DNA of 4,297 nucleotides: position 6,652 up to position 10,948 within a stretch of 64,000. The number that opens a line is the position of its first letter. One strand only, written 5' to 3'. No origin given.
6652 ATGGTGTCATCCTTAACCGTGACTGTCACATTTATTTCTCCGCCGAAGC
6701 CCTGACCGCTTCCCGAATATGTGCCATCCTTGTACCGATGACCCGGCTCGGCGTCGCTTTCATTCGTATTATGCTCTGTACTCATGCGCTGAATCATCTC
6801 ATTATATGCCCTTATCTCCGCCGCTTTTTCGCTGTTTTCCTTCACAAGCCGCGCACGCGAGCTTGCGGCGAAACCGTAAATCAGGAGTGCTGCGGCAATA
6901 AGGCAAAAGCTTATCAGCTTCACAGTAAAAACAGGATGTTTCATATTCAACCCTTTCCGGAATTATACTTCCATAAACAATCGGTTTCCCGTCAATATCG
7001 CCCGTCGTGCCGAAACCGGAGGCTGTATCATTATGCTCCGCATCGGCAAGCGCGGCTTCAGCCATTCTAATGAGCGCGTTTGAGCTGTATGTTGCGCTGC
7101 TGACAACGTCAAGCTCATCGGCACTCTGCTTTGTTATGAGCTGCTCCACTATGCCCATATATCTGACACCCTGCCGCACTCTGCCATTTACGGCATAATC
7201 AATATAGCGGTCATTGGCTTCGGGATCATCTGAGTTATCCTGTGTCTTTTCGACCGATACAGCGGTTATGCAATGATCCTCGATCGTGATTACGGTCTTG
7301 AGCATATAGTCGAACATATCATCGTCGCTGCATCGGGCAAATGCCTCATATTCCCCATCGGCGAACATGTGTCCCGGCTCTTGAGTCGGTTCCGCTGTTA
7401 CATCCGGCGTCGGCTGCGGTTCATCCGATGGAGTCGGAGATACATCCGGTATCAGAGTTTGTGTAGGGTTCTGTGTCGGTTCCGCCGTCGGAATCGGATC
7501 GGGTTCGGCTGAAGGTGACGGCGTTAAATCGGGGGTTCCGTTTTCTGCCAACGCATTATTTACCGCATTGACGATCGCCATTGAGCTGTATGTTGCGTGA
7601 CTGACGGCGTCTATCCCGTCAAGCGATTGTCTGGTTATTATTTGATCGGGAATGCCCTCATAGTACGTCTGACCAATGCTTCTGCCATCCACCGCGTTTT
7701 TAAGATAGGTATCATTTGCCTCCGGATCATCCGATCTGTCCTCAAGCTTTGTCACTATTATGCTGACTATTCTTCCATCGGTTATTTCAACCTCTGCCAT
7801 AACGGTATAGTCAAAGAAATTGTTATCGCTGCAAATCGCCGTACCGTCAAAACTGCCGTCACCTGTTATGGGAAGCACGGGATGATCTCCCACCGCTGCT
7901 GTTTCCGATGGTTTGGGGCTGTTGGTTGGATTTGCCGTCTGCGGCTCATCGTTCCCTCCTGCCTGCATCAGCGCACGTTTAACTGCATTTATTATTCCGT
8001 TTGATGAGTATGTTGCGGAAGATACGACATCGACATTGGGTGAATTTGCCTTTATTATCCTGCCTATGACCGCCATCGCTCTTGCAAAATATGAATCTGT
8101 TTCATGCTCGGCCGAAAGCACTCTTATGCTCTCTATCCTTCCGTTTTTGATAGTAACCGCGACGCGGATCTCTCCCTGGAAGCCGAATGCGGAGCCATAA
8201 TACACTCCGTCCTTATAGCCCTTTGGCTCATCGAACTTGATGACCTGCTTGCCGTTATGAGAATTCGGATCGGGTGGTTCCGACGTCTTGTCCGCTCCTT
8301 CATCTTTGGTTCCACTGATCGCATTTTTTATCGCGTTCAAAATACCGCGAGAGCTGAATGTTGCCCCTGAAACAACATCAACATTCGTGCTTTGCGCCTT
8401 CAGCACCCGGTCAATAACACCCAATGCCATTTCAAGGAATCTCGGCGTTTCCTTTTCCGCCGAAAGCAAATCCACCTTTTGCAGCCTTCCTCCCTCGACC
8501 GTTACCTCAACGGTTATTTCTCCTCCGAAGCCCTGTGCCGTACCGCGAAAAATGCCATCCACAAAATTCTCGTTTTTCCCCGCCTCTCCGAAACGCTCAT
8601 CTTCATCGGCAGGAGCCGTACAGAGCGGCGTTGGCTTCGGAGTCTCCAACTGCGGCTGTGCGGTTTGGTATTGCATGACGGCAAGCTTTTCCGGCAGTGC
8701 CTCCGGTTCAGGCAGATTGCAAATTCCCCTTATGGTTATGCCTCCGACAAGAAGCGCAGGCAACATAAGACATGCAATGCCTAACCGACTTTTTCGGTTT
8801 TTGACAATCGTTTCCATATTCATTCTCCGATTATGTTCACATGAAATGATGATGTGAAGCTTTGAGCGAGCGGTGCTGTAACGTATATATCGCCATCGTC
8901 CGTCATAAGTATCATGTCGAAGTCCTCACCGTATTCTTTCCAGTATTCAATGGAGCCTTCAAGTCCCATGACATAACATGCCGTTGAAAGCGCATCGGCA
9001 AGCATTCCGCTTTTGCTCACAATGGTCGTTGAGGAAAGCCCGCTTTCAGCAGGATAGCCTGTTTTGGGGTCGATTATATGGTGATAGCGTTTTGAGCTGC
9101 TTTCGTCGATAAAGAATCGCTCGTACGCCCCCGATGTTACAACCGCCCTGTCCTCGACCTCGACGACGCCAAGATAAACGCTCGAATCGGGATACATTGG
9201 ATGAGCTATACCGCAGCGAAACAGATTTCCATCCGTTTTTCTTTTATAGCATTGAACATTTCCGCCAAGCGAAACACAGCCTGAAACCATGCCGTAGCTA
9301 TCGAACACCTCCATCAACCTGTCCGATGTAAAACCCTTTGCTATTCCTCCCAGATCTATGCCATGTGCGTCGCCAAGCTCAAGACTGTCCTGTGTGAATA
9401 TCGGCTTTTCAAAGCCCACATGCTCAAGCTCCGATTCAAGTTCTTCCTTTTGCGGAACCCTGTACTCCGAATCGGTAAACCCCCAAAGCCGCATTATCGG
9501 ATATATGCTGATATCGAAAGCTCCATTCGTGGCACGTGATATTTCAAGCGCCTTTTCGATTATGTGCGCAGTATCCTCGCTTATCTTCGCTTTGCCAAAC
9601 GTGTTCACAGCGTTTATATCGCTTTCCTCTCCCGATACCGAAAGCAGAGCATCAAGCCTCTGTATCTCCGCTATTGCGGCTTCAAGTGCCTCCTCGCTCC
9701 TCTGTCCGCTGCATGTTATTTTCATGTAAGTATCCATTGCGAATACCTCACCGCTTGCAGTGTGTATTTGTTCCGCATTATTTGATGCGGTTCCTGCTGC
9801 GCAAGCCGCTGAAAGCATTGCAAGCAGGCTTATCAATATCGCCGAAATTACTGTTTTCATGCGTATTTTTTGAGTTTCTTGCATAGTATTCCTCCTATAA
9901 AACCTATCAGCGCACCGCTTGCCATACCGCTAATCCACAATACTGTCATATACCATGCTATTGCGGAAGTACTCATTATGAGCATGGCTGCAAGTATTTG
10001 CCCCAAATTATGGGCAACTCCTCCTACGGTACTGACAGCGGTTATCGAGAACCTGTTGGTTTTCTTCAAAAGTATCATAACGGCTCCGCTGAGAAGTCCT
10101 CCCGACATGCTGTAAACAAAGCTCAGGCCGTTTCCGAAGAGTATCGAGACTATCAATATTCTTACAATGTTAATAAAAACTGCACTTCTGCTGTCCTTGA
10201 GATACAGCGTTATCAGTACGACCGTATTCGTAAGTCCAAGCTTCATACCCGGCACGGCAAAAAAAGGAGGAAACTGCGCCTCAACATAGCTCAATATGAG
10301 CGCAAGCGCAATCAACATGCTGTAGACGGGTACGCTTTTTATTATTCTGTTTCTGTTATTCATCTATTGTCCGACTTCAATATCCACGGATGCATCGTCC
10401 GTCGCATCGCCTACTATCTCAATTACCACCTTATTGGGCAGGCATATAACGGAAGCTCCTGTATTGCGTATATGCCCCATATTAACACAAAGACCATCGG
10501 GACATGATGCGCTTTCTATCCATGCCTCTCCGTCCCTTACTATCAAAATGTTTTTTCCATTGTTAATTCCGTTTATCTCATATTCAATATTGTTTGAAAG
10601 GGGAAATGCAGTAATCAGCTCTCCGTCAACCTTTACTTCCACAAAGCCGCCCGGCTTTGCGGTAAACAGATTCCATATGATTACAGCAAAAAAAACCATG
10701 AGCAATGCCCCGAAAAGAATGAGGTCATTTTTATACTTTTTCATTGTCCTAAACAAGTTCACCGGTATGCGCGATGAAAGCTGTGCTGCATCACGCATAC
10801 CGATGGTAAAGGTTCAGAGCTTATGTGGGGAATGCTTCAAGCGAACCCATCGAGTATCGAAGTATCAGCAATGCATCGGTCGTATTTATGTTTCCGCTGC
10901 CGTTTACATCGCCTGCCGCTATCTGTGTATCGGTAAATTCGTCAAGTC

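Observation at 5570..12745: Seven-gene extracytosolic flavinylation / electron-transfer operon whose first product carries a dockerin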

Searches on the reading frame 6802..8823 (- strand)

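Call 3: search_protein_families(library=pfam, proteins=[window:6802-8823:-], max_evalue=0.01)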
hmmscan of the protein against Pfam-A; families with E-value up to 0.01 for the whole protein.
window:6802-8823:- (673 aa): 1 family
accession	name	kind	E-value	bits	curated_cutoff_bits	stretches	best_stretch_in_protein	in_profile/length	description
PF04205.19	FMN_bind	-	1.3e-50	170.4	22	4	214-285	1-76/77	FMN-binding domain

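Call 24: search_protein_families(library=ncbifam, proteins=[window:6802-8823:-], max_evalue=0.001)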
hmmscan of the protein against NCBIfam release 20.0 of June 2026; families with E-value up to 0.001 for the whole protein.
window:6802-8823:- (673 aa): 6 families
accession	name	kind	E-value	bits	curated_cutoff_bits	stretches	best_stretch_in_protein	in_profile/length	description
TIGR01947.1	rnfG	subfamily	2.7e-16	60.2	102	0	192-242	70-121/187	RnfABCDGE type electron transport complex subunit G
NF041941.1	lipo_FMN_PplA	exception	1.2e-13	51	325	2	488-601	181-293/302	extracellular electron transfer flavoprotein PplA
NF045876.1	RnfG_DVU2794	exception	1.5e-10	40.9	205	0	94-170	89-177/190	RnfABCDGE type electron transport complex subunit G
NF041840.1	rnfG_Methano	equivalog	8.2e-08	32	230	0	134-174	146-186/189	Rnf electron transport complex subunit RnfG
NF005384.0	PRK06928.1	exception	0.00014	21.5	301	0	241-288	142-189/277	pyrroline-5-carboxylate reductase ProG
NF037973.1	metallo_SslE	exception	0.00023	18.6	3000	1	395-477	15-92/1519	lipoprotein metalloprotease SslE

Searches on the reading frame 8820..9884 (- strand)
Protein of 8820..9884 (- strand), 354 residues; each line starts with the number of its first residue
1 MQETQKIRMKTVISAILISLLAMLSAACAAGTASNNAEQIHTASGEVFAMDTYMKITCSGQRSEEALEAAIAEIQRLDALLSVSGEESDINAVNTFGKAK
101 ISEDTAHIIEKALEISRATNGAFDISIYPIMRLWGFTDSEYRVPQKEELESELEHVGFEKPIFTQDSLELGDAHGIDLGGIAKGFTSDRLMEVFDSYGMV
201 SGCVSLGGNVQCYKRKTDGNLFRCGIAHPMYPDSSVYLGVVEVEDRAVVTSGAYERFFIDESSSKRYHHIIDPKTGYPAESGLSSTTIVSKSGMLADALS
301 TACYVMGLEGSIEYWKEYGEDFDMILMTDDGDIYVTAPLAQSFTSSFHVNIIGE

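Call 3: search_protein_families(library=pfam, proteins=[window:8820-9884:-], max_evalue=0.01)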
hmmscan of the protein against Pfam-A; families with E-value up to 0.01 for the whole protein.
window:8820-9884:- (354 aa): 2 families
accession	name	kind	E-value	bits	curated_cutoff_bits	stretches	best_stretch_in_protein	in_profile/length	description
PF02424.20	ApbE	-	5.1e-80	269.2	25.6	1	50-323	1-263/266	ApbE family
PF18173.6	bacHORMA_2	-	0.0031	17.9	27.3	1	263-317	111-165/166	Bacterial HORMA domain 2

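Call 22: find_encoding_contigs(protein=window:8820-9884:-, flank=10000, max_places=6)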
Protein window:8820-9884:- (354 aa): 7 contigs read that carry it; 2 places shown.
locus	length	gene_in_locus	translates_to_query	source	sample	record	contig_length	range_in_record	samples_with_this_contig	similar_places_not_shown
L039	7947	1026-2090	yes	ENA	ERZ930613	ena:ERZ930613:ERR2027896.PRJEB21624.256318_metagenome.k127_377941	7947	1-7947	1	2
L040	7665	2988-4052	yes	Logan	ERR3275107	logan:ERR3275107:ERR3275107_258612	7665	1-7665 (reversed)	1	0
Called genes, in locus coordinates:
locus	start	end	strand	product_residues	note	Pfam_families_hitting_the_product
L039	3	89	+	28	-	?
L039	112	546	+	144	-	PF07009:NusG_II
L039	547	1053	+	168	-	PF07456:Hpre_diP_synt_I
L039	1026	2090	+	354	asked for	PF02424:ApbE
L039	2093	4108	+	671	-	PF04205:FMN_bind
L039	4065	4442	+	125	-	PF04205:FMN_bind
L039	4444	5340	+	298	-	PF12801:Fer4_5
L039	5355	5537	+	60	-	-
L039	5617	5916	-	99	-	-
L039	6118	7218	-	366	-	PF01546:Peptidase_M20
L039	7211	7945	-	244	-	?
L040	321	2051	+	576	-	PF04205:FMN_bind (weak), PF00404:Dockerin_1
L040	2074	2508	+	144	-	PF07009:NusG_II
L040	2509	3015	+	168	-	PF07456:Hpre_diP_synt_I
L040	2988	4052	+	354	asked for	PF02424:ApbE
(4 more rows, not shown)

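Call 24: search_protein_families(library=ncbifam, proteins=[window:8820-9884:-], max_evalue=0.001)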
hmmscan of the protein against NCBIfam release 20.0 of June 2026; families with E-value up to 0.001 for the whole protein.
window:8820-9884:- (354 aa): 1 family
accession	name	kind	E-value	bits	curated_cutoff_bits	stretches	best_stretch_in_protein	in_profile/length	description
NF007774.0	PRK10461.1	equivalog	2.6e-37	128.5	498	1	13-344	5-346/351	FAD:protein FMN transferase ApbE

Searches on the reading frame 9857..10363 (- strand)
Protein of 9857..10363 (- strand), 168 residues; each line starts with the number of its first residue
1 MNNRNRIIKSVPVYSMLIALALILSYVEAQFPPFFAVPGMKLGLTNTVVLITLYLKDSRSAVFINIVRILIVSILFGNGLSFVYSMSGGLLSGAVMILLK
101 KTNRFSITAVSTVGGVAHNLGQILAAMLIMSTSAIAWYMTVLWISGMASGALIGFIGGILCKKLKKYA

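Call 3: search_protein_families(library=pfam, proteins=[window:9857-10363:-], max_evalue=0.01)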
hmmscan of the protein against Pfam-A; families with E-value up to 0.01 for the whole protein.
window:9857-10363:- (168 aa): 1 family
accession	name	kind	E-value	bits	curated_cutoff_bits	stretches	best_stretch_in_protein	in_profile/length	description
PF07456.16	Hpre_diP_synt_I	-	8e-37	127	30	1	17-157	1-144/147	Heptaprenyl diphosphate synthase component I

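Call 24: search_protein_families(library=ncbifam, proteins=[window:9857-10363:-], max_evalue=0.001)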
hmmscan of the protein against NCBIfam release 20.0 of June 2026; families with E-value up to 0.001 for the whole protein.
window:9857-10363:- (168 aa): 0 families

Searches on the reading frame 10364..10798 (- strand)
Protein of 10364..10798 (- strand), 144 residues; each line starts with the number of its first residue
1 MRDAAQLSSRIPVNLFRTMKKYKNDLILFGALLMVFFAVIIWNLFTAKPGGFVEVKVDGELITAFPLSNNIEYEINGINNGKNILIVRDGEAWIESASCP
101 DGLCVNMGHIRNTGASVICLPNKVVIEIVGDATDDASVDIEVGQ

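Call 3: search_protein_families(library=pfam, proteins=[window:10364-10798:-], max_evalue=0.01)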
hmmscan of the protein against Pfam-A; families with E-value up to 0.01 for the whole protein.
window:10364-10798:- (144 aa): 1 family
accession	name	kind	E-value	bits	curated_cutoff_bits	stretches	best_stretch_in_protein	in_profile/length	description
PF07009.16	NusG_II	-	1.6e-27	96.2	29.6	1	29-131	2-106/107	NusG domain II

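Call 24: search_protein_families(library=ncbifam, proteins=[window:10364-10798:-], max_evalue=0.001)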
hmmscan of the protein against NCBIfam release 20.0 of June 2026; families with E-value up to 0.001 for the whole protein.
window:10364-10798:- (144 aa): 0 families
